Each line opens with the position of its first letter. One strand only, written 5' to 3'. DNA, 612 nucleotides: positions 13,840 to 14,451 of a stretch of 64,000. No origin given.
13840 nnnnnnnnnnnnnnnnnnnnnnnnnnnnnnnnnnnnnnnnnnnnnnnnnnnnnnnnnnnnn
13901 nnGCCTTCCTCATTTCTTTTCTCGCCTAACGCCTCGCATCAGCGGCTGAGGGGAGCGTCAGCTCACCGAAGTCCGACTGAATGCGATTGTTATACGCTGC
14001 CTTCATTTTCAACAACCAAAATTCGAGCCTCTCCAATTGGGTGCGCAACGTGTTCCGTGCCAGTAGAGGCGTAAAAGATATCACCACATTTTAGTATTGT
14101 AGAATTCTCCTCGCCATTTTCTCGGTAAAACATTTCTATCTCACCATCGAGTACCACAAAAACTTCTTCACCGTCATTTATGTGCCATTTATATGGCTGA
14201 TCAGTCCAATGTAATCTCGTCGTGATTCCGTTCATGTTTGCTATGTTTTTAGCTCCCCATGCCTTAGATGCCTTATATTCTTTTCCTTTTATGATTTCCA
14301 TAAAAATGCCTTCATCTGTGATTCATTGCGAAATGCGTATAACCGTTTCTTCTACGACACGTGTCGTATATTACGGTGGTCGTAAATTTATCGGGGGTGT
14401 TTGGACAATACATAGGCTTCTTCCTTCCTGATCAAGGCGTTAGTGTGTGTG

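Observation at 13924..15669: Small chromosomal integron: intact IntI, attI and a cupin cassette with a self-consistent attC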

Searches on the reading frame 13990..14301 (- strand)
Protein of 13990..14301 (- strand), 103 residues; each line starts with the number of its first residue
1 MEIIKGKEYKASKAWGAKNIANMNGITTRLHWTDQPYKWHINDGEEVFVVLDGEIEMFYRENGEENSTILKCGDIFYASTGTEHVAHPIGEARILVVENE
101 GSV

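Call 3: search_protein_families(library=ncbifam, proteins=[window:13990-14301:-])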
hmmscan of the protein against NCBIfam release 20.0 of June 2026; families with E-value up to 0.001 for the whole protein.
window:13990-14301:- (103 aa): 2 families
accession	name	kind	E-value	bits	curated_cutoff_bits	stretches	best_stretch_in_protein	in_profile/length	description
TIGR03037.1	anthran_nbaC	equivalog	2.7e-06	27.5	145.95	1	37-100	41-104/159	3-hydroxyanthranilate 3,4-dioxygenase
NF009763.0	PRK13264.1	equivalog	2.2e-05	24.4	220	1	37-100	48-111/178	3-hydroxyanthranilate 3,4-dioxygenase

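Call 4: search_protein_families(library=pfam, proteins=[window:13990-14301:-])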
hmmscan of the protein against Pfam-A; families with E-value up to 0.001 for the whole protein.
window:13990-14301:- (103 aa): 2 families
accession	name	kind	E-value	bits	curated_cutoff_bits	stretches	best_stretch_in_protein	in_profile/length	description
PF07883.17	Cupin_2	-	1.6e-07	31.4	27.2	1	38-97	12-69/70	Cupin domain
PF06052.18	3-HAO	-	4.6e-05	23.6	25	1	38-100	47-109/151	3-hydroxyanthranilic acid dioxygenase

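Call 16: find_encoding_contigs(protein=window:13990-14301:-, flank=10000, max_places=10)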
Protein window:13990-14301:- (103 aa): no gene with exactly this product is on record in the collection.

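Call 41: find_homologous_proteins(query=window:13993-14301:-, max_evalue=1e-10)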
Query window:13993-14301:- (103 aa): 4185 proteins with E <= 1e-10 among 4186 candidates; the best 120 are listed.
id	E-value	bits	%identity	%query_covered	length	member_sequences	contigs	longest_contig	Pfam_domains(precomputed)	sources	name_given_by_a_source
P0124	1.2e-62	226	98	100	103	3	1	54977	PF07883.18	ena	-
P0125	1.4e-57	210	89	100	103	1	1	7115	PF07883.18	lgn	-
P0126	4.4e-55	202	85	100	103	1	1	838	PF07883.18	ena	-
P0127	2.1e-53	197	83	100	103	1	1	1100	PF07883.18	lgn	-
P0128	5.3e-53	195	86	100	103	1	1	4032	PF07883.18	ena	-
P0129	9.2e-53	195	82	100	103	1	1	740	-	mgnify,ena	mgnify:CR=1 FL=1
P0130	1.7e-52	194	81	100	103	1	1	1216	-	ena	-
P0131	1.9e-52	194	81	100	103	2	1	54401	PF07883.18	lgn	-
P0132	1.9e-52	194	81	100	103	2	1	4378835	PF07883.18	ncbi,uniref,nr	ncbi:cupin domain-containing protein [Lacimicrobium alkaliphilum]|uniref:Cupin n=1 Tax=Lacimicrobium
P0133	2.4e-52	193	79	100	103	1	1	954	PF07883.18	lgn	-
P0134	6.1e-52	192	81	100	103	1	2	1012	PF07883.18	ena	-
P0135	7.7e-52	192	79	100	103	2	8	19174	-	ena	-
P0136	7.8e-52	192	80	100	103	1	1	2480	PF07883.18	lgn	-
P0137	8.1e-52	192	78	100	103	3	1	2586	PF07883.18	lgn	-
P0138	1.0e-51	191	81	100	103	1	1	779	PF07883.18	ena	-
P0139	1.1e-51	191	80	100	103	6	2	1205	PF07883.18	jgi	-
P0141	1.5e-51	191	80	100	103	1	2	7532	PF07883.18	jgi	-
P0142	1.8e-51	190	79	99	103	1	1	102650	PF07883.18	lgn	-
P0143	2.4e-51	190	83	100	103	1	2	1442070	PF07883.18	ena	-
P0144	2.4e-51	190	82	100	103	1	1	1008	PF07883.18,PF06052.19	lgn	-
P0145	2.6e-51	190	79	100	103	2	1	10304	PF07883.18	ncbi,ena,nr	ncbi:MAG: cupin domain-containing protein [Campylobacteraceae bacterium]|nr:cupin domain-containing 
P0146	3.5e-51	189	78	100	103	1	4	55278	PF07883.18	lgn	-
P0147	3.7e-51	189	78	100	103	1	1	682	PF07883.18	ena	-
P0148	5.5e-51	189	81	100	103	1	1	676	PF07883.18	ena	-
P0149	5.6e-51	189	77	100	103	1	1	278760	PF07883.18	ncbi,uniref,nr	ncbi:cupin domain-containing protein [Kangiella shandongensis]|uniref:cupin domain-containing protei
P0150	8.4e-51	188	79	100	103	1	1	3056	PF07883.18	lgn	-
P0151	8.5e-51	188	80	100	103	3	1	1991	PF07883.18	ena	-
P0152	9.5e-51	188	81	100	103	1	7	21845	PF07883.18,PF06052.19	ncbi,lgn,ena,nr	ncbi:MAG: cupin domain-containing protein [Emcibacteraceae bacterium]|nr:cupin domain-containing pro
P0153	9.6e-51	188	79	100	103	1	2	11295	PF07883.18,PF06052.19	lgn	-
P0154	1.0e-50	188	79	100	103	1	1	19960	PF07883.18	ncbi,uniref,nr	ncbi:cupin [Pseudoalteromonas piscicida]|uniref:cupin n=1 Tax=Pseudoalteromonas piscicida TaxID=4366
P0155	1.0e-50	188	81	100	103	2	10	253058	PF07883.18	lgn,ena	-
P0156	1.1e-50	188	78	100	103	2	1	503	PF07883.18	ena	-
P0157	1.1e-50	188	80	100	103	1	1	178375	PF07883.18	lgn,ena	-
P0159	1.4e-50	188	79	100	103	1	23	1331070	PF07883.18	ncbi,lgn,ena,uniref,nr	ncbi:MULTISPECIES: cupin domain-containing protein [Pseudoalteromonas]|uniref:Cupin n=2 Tax=Pseudoal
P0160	1.6e-50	187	80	100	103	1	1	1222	PF07883.18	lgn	-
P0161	1.7e-50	187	78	100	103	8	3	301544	PF07883.18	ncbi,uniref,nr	ncbi:cupin domain-containing protein [Chromohalobacter beijerinckii]|uniref:Cupin domain-containing 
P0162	1.8e-50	187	79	100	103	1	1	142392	PF07883.18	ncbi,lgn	-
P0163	1.9e-50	187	78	99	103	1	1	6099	PF07883.18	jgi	-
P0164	1.9e-50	187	79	100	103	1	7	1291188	PF07883.18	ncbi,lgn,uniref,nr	ncbi:cupin [Pseudoalteromonas sp. GCY]|uniref:cupin domain-containing protein n=1 Tax=Pseudoalteromo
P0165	1.9e-50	187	78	100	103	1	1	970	PF07883.18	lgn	-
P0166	2.1e-50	187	78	100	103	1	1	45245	PF07883.18,PF06052.19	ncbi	-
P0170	2.4e-50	187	78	100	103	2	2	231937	PF07883.18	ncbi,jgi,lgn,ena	-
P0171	2.5e-50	187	82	100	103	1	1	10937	PF07883.18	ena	-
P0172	2.5e-50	187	78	100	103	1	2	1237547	PF07883.18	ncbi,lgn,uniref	ncbi:cupin domain-containing protein [Pseudoalteromonas maricaloris]|uniref:cupin domain-containing 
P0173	2.5e-50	187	78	99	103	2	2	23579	PF07883.18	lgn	-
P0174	2.7e-50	187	79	100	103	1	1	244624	PF07883.18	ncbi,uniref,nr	ncbi:cupin domain-containing protein [Pseudoalteromonas sp. OF7H-1]|uniref:cupin domain-containing p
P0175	2.8e-50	187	78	100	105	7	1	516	PF07883.18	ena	-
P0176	3.5e-50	186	79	100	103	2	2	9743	PF07883.18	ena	-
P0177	3.7e-50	186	79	100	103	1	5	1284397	PF07883.18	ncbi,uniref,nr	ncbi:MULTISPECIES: cupin [unclassified Pseudoalteromonas]|uniref:cupin n=1 Tax=unclassified Pseudoal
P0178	3.7e-50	186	81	100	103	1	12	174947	PF07883.18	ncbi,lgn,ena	-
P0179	3.7e-50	186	78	100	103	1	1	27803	PF07883.18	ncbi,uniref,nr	ncbi:cupin [Pseudoalteromonas sp. BMB]|uniref:cupin domain-containing protein n=1 Tax=Pseudoalteromo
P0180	3.9e-50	186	79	100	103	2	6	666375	PF07883.18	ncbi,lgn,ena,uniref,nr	ncbi:cupin [Vibrio sp. Of14-4]|uniref:Cupin n=1 Tax=Vibrio tetraodonis subsp. pristinus TaxID=269589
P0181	4.3e-50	186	79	100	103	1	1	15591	PF07883.18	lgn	-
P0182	4.5e-50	186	78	100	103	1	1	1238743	PF07883.18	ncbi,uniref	ncbi:cupin domain-containing protein [Pseudoalteromonas piscicida]|uniref:cupin domain-containing pr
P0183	4.6e-50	186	81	100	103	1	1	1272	PF07883.18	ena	-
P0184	4.7e-50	186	79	100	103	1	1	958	PF07883.18,PF06052.19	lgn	-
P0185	5.0e-50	186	79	100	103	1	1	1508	PF07883.18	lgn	-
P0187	5.1e-50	186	82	100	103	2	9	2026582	PF07883.18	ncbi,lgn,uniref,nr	ncbi:cupin domain-containing protein [Photobacterium ganghwense]|uniref:Cupin n=1 Tax=Photobacterium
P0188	5.1e-50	186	79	100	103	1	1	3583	PF07883.18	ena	-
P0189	5.1e-50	186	79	100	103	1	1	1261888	PF07883.18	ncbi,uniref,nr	ncbi:cupin domain-containing protein [Pseudoalteromonas piscicida]|uniref:cupin domain-containing pr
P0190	5.4e-50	186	79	99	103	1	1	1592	PF07883.18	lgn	-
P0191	5.6e-50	186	80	100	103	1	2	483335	PF07883.18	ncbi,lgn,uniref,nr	ncbi:cupin domain-containing protein [Psychromonas arctica]|uniref:cupin domain-containing protein n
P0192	5.8e-50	186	80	100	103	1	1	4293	PF07883.18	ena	-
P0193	6.3e-50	185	79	100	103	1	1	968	PF07883.18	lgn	-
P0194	6.5e-50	185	76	100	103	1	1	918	PF07883.18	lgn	-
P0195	6.6e-50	185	78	100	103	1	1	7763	PF07883.18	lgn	-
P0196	6.6e-50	185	79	100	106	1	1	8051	PF07883.18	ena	-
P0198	6.8e-50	185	79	100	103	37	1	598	PF07883.18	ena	-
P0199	6.9e-50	185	78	100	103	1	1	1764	PF07883.18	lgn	-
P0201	7.6e-50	185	79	100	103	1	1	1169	PF07883.18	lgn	-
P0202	7.8e-50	185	78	100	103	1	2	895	PF07883.18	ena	-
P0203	8.0e-50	185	76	100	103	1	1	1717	PF07883.18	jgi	jgi:mannose-6-phosphate isomerase-like protein (cupin superfamily)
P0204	8.2e-50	185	78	100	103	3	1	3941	PF07883.18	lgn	-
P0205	8.5e-50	185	77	100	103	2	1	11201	PF07883.18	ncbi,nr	ncbi:MAG: cupin domain-containing protein [Emcibacteraceae bacterium]|nr:cupin domain-containing pro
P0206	8.8e-50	185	79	100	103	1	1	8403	PF07883.18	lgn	-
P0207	9.0e-50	185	81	100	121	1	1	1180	PF07883.18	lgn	-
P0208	9.2e-50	185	77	100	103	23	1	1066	PF07883.18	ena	-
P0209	9.8e-50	185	78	100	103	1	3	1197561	PF07883.18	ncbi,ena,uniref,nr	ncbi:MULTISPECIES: cupin [Pseudoalteromonas]|uniref:cupin n=1 Tax=Pseudoalteromonas TaxID=53246 RepI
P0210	9.8e-50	185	78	100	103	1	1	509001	PF07883.18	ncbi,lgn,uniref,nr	ncbi:cupin [Pseudoalteromonas sp. JC28]|uniref:cupin n=1 Tax=Pseudoalteromonas sp. JC28 TaxID=226761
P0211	1.0e-49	185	76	100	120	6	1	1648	PF07883.18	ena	-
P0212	1.0e-49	185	80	100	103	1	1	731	PF07883.18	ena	-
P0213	1.0e-49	185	77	100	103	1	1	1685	PF07883.18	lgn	-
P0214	1.0e-49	185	77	100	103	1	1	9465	PF07883.18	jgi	-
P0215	1.1e-49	185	78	100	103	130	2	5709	PF07883.18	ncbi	-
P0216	1.1e-49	185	80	100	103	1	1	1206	PF07883.18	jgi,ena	-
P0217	1.1e-49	185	79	100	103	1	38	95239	PF07883.18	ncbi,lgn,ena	-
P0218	1.1e-49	185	76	100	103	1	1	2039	PF07883.18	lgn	-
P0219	1.2e-49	185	80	100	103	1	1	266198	PF07883.18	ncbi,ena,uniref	ncbi:cupin [Psychromonas arctica]|uniref:Cupin n=1 Tax=Psychromonas arctica TaxID=168275 RepID=A0ABU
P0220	1.3e-49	184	80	100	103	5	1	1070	PF07883.18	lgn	-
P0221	1.3e-49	184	79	100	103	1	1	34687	PF07883.18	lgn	-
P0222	1.3e-49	184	78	100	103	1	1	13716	PF07883.18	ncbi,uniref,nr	ncbi:cupin [Pseudoalteromonas sp. HM-SA03]|uniref:cupin domain-containing protein n=1 Tax=Pseudoalte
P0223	1.3e-49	184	79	100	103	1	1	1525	PF07883.18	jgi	jgi:mannose-6-phosphate isomerase-like protein (cupin superfamily)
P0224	1.4e-49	184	81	100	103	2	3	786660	PF07883.18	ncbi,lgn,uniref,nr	ncbi:cupin domain-containing protein [Aliiglaciecola sp. M165]|uniref:cupin domain-containing protei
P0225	1.4e-49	184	78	100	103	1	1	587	PF07883.18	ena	-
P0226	1.4e-49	184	77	100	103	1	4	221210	PF07883.18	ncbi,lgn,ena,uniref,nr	ncbi:cupin [Marinomonas sp. SBI22]|uniref:cupin n=1 Tax=unclassified Marinomonas TaxID=196814 RepID=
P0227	1.4e-49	184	80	100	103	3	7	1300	PF07883.18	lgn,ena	-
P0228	1.4e-49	184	78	100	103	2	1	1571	PF07883.18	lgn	-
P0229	1.4e-49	184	75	100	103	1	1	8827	PF07883.18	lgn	-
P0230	1.5e-49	184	77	100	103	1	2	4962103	PF07883.18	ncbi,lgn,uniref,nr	ncbi:cupin domain-containing protein [Shewanella violacea]|uniref:Mannose-6-phosphate isomerase n=1 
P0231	1.5e-49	184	79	100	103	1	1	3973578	PF07883.18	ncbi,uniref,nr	ncbi:cupin domain-containing protein [Flocculibacter collagenilyticus]|uniref:cupin domain-containin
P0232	1.5e-49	184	78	100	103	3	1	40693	PF07883.18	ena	-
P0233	1.5e-49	184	79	100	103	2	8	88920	PF07883.18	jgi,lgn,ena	-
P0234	1.6e-49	184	78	100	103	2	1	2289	PF07883.18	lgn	-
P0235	1.6e-49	184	79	100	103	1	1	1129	PF07883.18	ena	-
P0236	1.6e-49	184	79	100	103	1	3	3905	PF07883.18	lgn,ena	-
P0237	1.6e-49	184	78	100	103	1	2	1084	PF07883.18,PF06052.19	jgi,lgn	jgi:mannose-6-phosphate isomerase-like protein (cupin superfamily)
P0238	1.6e-49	184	79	100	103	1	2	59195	PF07883.18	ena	-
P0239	1.7e-49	184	78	100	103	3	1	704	PF07883.18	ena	-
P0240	1.7e-49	184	77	100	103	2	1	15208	PF07883.18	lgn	-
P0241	1.7e-49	184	79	100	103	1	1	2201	PF07883.18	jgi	jgi:mannose-6-phosphate isomerase-like protein (cupin superfamily)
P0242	1.8e-49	184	79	100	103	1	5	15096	PF07883.18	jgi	-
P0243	1.8e-49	184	80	100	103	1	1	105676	PF07883.18,PF06052.19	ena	-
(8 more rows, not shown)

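Call 42: find_encoding_contigs(protein=P0124, flank=6000, max_places=4)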
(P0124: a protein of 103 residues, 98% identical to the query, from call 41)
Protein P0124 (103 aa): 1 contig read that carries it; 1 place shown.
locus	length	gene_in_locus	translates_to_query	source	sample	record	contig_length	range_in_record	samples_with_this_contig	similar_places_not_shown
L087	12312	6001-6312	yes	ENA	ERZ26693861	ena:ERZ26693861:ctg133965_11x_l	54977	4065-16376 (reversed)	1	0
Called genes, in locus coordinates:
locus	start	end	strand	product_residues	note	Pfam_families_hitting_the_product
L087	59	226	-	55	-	-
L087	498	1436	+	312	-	PF01844:HNH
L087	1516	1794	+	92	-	PF05015:HigB-like_toxin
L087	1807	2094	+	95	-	PF13560:HTH_31, PF01381:HTH_3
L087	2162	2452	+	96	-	PF06325:PrmA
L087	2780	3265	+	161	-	PF05598:DUF772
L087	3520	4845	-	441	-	PF13518:HTH_28 (weak), PF13565:HTH_32 (weak)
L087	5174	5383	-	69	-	-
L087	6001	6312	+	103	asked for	PF07883:Cupin_2 (weak)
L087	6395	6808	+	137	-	-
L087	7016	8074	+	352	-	PF05598:DUF772, PF01609:DDE_Tnp_1, PF13612:DDE_Tnp_1_3 (weak)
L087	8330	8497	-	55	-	-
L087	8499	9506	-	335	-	PF13310:Virulence_RhuM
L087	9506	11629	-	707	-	PF13588:HSDR_N_2, PF02384:N6_Mtase, PF07669:Eco57I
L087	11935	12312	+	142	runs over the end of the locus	PF13936:HTH_38, PF13384:HTH_23 (weak)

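Call 43: find_encoding_contigs(protein=P0125, flank=6000, max_places=4)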
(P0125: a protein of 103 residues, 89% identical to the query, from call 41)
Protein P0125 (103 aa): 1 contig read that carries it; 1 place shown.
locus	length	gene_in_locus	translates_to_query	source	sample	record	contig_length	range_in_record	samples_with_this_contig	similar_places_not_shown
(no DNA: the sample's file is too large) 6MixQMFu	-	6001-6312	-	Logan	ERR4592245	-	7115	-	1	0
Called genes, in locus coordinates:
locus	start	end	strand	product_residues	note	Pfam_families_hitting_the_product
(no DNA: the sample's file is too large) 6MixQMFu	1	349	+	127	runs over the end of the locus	?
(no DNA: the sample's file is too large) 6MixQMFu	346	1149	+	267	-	PF00218:IGPS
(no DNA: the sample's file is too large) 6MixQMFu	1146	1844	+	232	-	PF01048:PNP_UDP_1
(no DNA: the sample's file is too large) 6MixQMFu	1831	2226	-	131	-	-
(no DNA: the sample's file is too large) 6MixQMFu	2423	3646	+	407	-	PF03631:Virul_fac_BrkB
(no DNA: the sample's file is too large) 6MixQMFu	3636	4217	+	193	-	PF08534:Redoxin, PF00578:AhpC-TSA, PF00085:Thioredoxin (weak), PF13905:Thioredoxin_8 (weak)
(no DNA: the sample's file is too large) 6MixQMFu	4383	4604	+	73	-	PF19617:DUF6122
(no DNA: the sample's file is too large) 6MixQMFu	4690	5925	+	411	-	PF04235:DUF418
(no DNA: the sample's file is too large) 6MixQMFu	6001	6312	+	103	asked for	PF07883:Cupin_2 (weak)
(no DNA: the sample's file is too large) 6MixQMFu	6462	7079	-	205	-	?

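Call 49: search_protein_families(library=pfam, proteins=[L087:6395-6808:+, L087:498-1436:+])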
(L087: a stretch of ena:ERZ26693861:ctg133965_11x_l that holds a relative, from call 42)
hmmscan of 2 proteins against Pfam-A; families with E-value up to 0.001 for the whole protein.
L087:6395-6808:+ (137 aa): 0 families

L087:498-1436:+ (312 aa): 2 families
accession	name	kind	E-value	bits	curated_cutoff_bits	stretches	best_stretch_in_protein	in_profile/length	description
PF01844.29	HNH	-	1.8e-08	34.8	21.4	1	241-290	1-45/47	HNH endonuclease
PF13391.12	HNH_2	-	0.001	19.3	21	0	241-287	1-56/66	HNH endonuclease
